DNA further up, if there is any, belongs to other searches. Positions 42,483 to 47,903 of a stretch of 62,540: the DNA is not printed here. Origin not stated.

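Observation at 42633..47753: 1706-aa protein: a degenerate M28-like peptidase domain split by a coiled coil and fused to a tandem FtsX/MacB permease (an FtsEX-EnvC-like logic in one chain)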

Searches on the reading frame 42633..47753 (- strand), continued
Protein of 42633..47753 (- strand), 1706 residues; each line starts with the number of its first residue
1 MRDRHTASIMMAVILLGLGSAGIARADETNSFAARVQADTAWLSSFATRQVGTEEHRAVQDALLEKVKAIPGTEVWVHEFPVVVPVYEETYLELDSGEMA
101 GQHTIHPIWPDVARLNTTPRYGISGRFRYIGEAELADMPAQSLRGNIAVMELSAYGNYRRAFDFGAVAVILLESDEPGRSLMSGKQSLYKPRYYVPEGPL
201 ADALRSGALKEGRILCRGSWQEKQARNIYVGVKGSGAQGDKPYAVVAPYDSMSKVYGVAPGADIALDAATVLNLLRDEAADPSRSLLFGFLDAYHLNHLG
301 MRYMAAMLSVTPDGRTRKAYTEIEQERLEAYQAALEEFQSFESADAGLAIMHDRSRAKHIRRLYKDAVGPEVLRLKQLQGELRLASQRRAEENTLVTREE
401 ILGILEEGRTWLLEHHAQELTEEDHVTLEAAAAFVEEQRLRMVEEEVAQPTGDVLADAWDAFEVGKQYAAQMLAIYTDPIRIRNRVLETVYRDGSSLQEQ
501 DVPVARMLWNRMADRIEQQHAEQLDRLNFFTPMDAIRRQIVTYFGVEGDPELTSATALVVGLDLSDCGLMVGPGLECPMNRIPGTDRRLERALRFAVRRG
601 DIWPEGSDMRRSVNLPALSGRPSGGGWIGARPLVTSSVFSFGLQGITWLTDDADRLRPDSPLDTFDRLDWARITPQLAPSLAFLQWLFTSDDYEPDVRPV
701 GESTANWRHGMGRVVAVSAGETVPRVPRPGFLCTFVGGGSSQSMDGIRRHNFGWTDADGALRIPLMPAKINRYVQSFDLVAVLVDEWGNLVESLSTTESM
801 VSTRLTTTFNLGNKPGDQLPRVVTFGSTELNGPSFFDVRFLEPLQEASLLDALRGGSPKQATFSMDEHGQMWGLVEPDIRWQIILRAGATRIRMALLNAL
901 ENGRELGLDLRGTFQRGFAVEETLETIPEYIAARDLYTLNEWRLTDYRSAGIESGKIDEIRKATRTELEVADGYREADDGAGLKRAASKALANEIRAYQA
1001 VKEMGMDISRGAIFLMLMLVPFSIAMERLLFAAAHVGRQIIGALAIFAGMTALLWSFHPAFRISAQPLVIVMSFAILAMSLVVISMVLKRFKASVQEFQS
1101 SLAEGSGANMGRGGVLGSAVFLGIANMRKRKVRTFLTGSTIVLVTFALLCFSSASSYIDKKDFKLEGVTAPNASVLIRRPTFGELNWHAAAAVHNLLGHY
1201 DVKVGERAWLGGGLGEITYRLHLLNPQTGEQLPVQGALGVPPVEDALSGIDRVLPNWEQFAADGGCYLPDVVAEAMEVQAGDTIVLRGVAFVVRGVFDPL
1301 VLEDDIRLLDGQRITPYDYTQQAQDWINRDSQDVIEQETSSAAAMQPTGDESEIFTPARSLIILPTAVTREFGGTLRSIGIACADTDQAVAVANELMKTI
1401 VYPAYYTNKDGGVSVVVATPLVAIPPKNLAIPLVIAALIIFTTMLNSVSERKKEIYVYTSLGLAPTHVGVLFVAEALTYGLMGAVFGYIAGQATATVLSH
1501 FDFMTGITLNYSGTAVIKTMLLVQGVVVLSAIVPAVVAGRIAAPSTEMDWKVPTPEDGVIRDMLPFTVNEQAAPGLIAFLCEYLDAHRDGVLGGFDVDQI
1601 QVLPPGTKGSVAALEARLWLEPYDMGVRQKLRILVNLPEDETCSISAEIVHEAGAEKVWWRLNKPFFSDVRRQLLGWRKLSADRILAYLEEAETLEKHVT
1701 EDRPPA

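Call 11: search_protein_families(library=pfam, proteins=[P0044, P0047, P0052, P0053, P0054], max_evalue=0.01)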
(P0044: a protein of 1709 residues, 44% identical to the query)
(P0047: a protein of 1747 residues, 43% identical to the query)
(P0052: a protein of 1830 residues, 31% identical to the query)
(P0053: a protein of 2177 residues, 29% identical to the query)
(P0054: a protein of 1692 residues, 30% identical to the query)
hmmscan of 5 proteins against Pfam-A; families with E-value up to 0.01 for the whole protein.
P0044 (1709 aa): 2 families
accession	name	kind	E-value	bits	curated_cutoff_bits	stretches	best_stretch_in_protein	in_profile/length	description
PF02687.27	FtsX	-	5.3e-13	49.5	25.5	1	1438-1547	6-117/120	FtsX-like permease C-terminal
PF04389.22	Peptidase_M28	-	1e-06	29.1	21.3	1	225-309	1-79/193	Peptidase family M28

P0047 (1747 aa): 2 families
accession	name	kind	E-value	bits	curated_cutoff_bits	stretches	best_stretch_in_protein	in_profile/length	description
PF02687.27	FtsX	-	3.6e-15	56.5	25.5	1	1476-1586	5-117/120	FtsX-like permease C-terminal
PF04389.22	Peptidase_M28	-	2.2e-05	24.7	21.3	1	221-294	1-72/193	Peptidase family M28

P0052 (1830 aa): 4 families
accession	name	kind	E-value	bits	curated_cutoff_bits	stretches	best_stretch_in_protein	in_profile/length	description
PF02687.27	FtsX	-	3.8e-14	53.2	25.5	1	1540-1648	6-116/120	FtsX-like permease C-terminal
PF00639.27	Rotamase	-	7e-12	46.6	21.7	1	246-308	35-95/97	PPIC-type PPIASE domain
PF13616.12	Rotamase_3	-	4.9e-10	40.4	22.5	1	246-312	52-116/116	PPIC-type PPIASE domain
PF04389.22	Peptidase_M28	-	3e-09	37.3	21.3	1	450-587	1-127/193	Peptidase family M28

P0053 (2177 aa): 13 families
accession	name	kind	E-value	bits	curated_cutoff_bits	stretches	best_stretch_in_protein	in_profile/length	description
PF07719.23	TPR_2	-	2.8e-11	43.1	27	1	61-89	4-32/34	Tetratricopeptide repeat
PF02687.27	FtsX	-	3.7e-10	40.4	25.5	1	1905-2013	8-118/120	FtsX-like permease C-terminal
PF00515.34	TPR_1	-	5.5e-09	35.9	27.8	0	60-89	3-32/34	Tetratricopeptide repeat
PF04865.19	Baseplate_J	-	3.1e-08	33.7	21.1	1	1219-1313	21-111/255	Baseplate J-like protein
PF13181.12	TPR_8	-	3.9e-08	33.3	25.7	0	60-90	3-33/34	Tetratricopeptide repeat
PF13414.12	TPR_11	-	9.3e-08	32.1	26.8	0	66-106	2-42/42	TPR repeat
PF13431.12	TPR_17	-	9.5e-08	32.2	24.4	0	81-112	2-33/34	Tetratricopeptide repeat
PF13432.12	TPR_16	-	1.9e-07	31.8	32.7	1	29-92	2-65/65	Tetratricopeptide repeat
PF04389.22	Peptidase_M28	-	6.2e-07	29.8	21.3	1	521-594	10-80/193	Peptidase family M28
PF14559.12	TPR_19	-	3.8e-06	27.6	25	1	35-91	2-58/68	Tetratricopeptide repeat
PF13424.12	TPR_12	-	1.6e-05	25.4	30.1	1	61-122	6-75/77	Tetratricopeptide repeat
PF13371.12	TPR_9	-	0.00081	19.8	35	0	85-135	22-61/73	Tetratricopeptide repeat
PF12895.13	ANAPC3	-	0.0039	17.9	27.2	0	87-149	18-79/82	Anaphase-promoting complex, cyclosome, subunit 3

P0054 (1692 aa): 3 families
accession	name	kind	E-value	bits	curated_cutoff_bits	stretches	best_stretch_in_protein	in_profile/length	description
PF02687.27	FtsX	-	2e-13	50.9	25.5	1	1415-1525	6-118/120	FtsX-like permease C-terminal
PF04389.22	Peptidase_M28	-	4.1e-06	27.1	21.3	1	260-340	1-77/193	Peptidase family M28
PF05450.20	Nicastrin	-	0.003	17.6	25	1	275-345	3-76/218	Nicastrin large lobe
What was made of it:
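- Checked: Five distant homologues pass Pfam's M28 threshold (call 11).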

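Call 15: search_solved_structures(query=A1, max_evalue=10, show_alignments=0)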
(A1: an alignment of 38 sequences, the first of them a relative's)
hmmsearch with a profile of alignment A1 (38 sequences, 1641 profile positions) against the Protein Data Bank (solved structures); distinct sequences matched with E-value up to 10: 37.
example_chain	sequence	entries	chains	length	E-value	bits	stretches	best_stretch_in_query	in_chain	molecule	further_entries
2ek8_A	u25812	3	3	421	2.4e-13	51.7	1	113-313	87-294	Aminopeptidase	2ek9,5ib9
9o9x_C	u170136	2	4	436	1.2e-11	46.1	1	1319-1478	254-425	ABC transporter permease YtrF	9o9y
5gko_A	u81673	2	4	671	3.7e-09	37.7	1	1301-1479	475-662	Macrolide export ATP-binding/permease protein MacB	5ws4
6hc6_A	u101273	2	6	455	8.5e-09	36.6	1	114-316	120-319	Aminopeptidase YwaD | Aminopeptidase Y (Arg Lys Leu preference)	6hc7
5lil_A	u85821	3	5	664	2.3e-07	31.8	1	1364-1479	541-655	Macrolide export ATP-binding/permease protein MacB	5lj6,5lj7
8kco_A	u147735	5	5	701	2.8e-06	28.2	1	222-345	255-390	Nicastrin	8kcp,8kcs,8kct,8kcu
5a63_A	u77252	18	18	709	2.8e-06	28.2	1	222-345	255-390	Nicastrin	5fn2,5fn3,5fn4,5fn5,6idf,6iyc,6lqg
8oqy_A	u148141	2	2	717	2.9e-06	28.2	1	222-345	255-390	Nicastrin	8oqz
8x52_A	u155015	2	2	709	3.2e-06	28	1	222-345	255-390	Nicastrin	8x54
5nik_J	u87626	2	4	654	4.5e-06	27.5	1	1314-1479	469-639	Macrolide export ATP-binding/permease protein MacB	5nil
9w37_A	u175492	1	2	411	5.1e-06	27.4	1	1310-1479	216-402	LolF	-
9w2w_A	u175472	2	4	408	5.5e-06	27.2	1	1310-1479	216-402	LolF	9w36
9w35_A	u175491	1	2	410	6.3e-06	27.1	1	1310-1479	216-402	LolF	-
7mdx_A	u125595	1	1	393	9e-06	26.5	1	1370-1477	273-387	Lipoprotein-releasing system transmembrane protein LolC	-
7arh_C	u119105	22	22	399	9.3e-06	26.5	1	1370-1477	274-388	Lipoprotein-releasing ABC transporter permease subunit LolC | Lipo-releasing system transmembrane protein lolC | Lipoprotein-releasing system transmembrane prot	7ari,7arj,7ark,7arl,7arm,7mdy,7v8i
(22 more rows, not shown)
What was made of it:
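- Family profile against PDB: 2ek8 2.4e-13, BSAP 8.5e-9, nicastrin 2.8e-6, nicalin 0.008 (call 15).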

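Call 20: find_encoding_contigs(protein=P0044, flank=10000, max_places=2)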
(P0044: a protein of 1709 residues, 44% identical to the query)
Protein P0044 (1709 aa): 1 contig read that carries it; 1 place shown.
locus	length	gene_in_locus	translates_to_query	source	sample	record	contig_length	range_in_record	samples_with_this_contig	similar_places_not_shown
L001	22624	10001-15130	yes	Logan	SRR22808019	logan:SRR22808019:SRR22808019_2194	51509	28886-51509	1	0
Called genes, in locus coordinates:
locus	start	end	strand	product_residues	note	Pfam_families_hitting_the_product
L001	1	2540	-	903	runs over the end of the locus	PF00595:PDZ (faint), PF19805:DUF6288, PF13646:HEAT_2 (faint)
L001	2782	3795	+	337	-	PF00150:Cellulase (weak)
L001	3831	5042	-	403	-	-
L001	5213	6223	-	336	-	PF04041:Glyco_hydro_130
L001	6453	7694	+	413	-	PF01120:Alpha_L_fucos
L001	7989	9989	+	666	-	PF20581:DUF6785, PF20580:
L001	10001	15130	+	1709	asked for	PF04389:Peptidase_M28 (weak), PF02687:FtsX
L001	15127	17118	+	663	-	PF03169:OPT (faint)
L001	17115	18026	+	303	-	-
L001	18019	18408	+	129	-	PF05402:PqqD (weak)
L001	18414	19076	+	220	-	PF02687:FtsX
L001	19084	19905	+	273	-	PF00005:ABC_tran, PF02463:SMC_N (faint), PF13304:AAA_21 (faint)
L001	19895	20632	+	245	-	PF00005:ABC_tran, PF02463:SMC_N (faint)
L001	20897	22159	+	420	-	PF06134:RhaA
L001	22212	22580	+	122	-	PF01894:YjbQ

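Call 21: find_encoding_contigs(protein=P0053, flank=10000, max_places=2)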
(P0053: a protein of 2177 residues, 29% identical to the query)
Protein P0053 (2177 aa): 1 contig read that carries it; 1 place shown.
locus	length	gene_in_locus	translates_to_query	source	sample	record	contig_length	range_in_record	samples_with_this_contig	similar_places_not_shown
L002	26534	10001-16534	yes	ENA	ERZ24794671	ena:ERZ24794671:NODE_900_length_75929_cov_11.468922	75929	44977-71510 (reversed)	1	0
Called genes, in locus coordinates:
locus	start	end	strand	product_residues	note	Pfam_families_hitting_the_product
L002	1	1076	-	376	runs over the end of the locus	PF01321:Creatinase_N, PF00557:Peptidase_M24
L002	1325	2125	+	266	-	PF13385:Laminin_G_3 (weak)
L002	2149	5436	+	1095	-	PF19543:GH123_N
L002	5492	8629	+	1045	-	-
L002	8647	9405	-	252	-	PF07963:N_methyl (weak), PF07596:SBP_bac_10 (faint)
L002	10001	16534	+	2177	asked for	PF00515:TPR_1 (faint), PF07719:TPR_2 (faint), PF13181:TPR_8 (faint), PF13424:TPR_12 (weak), PF13432:TPR_16, PF04389:Peptidase_M28 (weak), PF04865:Baseplate_J, PF02687:FtsX, +3 more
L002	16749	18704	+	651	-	-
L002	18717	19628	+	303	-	-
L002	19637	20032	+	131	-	PF05402:PqqD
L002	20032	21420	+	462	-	PF24157:DUF7408, PF02687:FtsX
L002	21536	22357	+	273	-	PF02463:SMC_N (faint), PF00005:ABC_tran, PF13304:AAA_21 (faint)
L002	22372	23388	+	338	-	-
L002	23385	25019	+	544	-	PF13231:PMT_2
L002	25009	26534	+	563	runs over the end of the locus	PF09852:DUF2079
